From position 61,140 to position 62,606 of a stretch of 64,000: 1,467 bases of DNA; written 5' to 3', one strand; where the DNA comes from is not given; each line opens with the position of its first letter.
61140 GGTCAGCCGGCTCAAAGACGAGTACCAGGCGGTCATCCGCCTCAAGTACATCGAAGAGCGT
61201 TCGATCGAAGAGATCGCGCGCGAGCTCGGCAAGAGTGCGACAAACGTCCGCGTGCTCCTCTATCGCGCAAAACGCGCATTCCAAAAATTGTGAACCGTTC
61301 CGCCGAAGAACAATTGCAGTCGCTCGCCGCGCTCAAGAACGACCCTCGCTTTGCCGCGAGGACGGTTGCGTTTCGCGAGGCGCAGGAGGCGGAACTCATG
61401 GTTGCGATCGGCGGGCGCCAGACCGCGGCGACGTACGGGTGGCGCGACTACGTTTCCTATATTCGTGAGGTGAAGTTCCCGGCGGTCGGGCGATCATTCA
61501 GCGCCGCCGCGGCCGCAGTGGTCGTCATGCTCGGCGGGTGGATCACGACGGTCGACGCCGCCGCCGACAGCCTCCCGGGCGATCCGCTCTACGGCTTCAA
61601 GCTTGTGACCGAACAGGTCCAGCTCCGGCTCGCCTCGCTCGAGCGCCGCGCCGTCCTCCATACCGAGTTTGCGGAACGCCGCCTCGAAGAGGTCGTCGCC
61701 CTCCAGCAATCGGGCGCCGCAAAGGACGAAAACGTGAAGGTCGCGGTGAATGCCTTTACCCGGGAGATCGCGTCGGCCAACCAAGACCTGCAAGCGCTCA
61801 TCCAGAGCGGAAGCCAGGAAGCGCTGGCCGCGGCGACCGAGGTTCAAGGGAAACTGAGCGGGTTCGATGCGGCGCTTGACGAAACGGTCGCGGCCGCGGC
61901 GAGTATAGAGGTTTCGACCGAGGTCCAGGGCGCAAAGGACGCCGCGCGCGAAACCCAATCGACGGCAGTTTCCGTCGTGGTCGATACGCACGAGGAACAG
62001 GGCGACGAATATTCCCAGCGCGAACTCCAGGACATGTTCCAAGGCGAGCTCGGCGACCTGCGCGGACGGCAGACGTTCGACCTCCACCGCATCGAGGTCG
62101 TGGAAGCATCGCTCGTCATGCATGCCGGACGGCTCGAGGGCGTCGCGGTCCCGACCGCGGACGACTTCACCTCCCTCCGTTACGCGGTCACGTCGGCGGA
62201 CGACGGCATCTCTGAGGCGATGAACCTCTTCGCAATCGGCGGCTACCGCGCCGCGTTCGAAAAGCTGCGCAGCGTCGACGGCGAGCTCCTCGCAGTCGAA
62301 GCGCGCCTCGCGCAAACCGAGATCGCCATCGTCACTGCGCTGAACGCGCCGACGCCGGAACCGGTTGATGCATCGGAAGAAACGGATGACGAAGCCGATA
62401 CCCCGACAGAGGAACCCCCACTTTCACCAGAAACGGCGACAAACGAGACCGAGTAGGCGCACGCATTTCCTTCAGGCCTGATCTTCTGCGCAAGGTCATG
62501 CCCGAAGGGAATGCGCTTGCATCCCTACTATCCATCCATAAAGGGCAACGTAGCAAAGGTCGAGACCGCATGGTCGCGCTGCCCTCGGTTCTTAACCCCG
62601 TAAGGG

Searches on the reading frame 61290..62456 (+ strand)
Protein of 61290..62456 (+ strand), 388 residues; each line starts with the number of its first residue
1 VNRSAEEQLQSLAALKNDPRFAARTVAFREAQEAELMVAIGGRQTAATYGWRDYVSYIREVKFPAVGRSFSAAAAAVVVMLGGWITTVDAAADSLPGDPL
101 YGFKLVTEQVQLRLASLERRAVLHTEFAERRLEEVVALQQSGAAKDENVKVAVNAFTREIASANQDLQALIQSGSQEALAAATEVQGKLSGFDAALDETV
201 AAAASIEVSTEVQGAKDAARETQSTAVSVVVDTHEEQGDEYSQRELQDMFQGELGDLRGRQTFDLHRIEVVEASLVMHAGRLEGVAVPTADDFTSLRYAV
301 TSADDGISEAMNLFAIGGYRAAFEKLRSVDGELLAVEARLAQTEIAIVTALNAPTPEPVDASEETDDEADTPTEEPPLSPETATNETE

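Call 30: search_protein_families(library=pfam, proteins=[window:61290-62456:+], max_evalue=0.001)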
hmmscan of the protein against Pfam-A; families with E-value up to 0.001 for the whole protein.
window:61290-62456:+ (388 aa): 1 family
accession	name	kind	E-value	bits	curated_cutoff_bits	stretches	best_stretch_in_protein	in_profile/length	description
PF18915.5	DUF5667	-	2.7e-12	47.4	27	1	94-189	2-96/99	Domain of unknown function (DUF5667)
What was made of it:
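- An ECF-type sigma with a DUF5667 partner lies at 60772-62456 (call 30).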
